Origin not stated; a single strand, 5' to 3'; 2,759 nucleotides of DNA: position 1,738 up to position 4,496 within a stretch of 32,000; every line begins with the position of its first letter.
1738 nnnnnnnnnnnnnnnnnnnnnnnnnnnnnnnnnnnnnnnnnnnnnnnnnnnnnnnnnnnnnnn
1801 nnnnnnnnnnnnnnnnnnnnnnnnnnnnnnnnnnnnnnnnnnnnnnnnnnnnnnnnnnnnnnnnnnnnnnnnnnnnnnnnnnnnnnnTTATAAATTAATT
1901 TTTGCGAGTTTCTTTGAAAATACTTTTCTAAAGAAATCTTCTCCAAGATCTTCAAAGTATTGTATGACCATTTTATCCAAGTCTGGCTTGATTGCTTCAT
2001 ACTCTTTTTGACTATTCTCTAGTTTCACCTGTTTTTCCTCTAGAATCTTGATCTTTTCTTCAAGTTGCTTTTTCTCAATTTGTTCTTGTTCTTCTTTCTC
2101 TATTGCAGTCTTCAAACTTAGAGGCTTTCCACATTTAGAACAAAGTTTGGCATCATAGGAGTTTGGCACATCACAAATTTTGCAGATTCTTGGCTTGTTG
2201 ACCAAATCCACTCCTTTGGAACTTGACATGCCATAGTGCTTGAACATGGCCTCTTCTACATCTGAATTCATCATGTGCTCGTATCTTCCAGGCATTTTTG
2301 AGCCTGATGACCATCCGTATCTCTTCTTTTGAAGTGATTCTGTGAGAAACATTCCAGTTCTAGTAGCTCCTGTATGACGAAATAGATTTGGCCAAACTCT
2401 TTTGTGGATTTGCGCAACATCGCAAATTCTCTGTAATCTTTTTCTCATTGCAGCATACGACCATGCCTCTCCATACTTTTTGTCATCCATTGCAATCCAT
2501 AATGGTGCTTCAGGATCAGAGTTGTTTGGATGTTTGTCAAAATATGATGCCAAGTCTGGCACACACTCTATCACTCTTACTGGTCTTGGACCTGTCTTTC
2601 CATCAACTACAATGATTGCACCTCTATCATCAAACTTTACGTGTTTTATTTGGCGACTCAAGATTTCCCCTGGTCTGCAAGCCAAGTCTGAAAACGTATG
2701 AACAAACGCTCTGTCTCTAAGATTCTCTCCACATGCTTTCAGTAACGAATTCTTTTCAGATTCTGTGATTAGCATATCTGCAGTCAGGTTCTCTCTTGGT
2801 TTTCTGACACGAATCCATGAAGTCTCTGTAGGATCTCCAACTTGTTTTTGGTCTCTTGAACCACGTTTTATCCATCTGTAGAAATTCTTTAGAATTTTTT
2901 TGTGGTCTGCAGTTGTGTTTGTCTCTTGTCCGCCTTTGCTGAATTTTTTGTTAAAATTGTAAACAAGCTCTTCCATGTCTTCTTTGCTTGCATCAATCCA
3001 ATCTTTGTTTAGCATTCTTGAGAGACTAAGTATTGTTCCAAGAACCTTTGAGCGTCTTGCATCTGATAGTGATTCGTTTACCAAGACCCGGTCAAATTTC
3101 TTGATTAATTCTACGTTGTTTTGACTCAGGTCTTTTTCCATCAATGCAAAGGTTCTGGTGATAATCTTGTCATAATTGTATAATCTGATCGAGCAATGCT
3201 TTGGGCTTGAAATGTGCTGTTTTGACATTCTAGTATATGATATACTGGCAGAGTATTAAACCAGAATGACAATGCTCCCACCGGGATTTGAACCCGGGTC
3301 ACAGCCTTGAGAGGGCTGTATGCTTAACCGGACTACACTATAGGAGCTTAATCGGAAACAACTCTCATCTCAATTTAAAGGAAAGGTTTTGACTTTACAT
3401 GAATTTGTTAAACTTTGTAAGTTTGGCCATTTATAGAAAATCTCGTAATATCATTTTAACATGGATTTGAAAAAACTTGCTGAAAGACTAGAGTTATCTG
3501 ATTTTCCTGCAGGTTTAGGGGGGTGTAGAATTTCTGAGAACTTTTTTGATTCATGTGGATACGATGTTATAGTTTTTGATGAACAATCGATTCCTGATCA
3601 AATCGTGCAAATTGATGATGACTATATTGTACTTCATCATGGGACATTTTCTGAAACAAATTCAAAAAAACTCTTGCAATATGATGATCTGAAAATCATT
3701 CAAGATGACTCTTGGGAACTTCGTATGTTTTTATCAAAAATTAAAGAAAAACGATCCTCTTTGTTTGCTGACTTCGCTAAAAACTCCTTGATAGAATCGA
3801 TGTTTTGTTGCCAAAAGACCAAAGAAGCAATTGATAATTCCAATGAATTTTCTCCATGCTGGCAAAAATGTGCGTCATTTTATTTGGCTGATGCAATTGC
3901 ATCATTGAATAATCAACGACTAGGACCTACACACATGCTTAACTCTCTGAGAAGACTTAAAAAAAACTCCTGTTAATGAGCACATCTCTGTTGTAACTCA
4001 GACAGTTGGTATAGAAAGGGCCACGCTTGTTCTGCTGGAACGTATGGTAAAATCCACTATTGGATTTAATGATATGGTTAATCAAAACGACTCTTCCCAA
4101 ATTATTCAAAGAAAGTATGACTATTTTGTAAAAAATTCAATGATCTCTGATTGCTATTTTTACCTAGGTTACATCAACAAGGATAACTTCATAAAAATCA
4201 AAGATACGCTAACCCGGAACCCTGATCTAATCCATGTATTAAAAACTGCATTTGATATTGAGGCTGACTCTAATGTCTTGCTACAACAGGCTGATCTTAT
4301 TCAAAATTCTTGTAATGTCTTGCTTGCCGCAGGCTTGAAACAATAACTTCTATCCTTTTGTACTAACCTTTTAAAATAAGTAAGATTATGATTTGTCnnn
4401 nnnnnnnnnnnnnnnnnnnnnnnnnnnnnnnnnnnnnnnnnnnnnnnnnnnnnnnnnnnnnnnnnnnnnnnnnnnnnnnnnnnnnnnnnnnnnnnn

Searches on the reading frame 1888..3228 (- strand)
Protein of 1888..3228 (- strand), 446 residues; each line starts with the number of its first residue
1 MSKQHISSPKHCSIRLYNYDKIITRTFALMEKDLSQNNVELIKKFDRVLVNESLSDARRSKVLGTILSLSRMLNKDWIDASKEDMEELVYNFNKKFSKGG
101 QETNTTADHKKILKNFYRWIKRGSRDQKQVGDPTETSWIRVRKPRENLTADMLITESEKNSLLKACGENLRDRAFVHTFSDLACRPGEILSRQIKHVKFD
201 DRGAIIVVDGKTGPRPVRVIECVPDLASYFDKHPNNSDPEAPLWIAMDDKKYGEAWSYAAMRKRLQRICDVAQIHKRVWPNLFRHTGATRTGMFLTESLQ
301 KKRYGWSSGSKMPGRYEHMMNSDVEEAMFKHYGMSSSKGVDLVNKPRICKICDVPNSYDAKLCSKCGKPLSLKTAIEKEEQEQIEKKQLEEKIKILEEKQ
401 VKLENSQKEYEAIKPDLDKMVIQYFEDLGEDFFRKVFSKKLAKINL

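Call 37: search_protein_families(library=pfam, proteins=[window:1888-3228:-], max_evalue=0.001)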
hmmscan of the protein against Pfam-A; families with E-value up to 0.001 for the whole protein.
window:1888-3228:- (446 aa): 1 family
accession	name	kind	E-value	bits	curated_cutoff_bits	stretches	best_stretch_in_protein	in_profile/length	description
PF00589.27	Phage_integrase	-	4.7e-05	23.7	27.1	1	154-290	3-139/172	Phage integrase family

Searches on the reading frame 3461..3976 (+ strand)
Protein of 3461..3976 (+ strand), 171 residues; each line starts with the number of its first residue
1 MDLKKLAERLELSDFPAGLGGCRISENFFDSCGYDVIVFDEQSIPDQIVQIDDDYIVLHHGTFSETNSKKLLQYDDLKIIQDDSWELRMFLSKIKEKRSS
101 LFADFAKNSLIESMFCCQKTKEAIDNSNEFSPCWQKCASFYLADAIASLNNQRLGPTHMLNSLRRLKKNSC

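Call 4: search_protein_families(library=pfam, proteins=[window:3461-3976:+], max_evalue=1)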
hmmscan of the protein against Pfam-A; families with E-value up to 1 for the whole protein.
window:3461-3976:+ (171 aa): 1 family
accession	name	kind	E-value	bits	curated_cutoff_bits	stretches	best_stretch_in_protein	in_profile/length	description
PF21799.2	MurD-like_N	-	0.15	12.8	27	1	18-66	7-55/88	Mur ligase MurD-like, N-terminal domain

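Call 5: search_protein_families(library=ncbifam, proteins=[window:3461-3976:+], max_evalue=1)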
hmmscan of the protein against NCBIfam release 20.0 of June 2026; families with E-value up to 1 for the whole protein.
window:3461-3976:+ (171 aa): 0 families

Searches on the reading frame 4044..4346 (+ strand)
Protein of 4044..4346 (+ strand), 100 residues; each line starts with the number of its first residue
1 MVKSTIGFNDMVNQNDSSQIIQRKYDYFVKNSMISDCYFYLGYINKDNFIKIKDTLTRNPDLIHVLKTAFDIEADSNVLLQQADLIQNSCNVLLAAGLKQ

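Call 4: search_protein_families(library=pfam, proteins=[window:4044-4346:+], max_evalue=1)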
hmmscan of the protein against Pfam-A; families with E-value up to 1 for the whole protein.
window:4044-4346:+ (100 aa): 0 families

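Call 5: search_protein_families(library=ncbifam, proteins=[window:4044-4346:+], max_evalue=1)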
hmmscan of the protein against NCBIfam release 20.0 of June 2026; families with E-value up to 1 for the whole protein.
window:4044-4346:+ (100 aa): 3 families
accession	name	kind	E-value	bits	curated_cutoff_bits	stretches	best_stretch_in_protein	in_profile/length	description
NF009833.0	PRK13307.1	equivalog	0.048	12.5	274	1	33-95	273-335/392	bifunctional 5,6,7,8-tetrahydromethanopterin hydro-lyase/3-hexulose-6-phosphate synthase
NF007650.0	PRK10318.3-2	equivalog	0.085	13.2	238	1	15-37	49-71/117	hypothetical protein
NF007651.0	PRK10318.3-3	equivalog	0.1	12.8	252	1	14-37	53-76/122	hypothetical protein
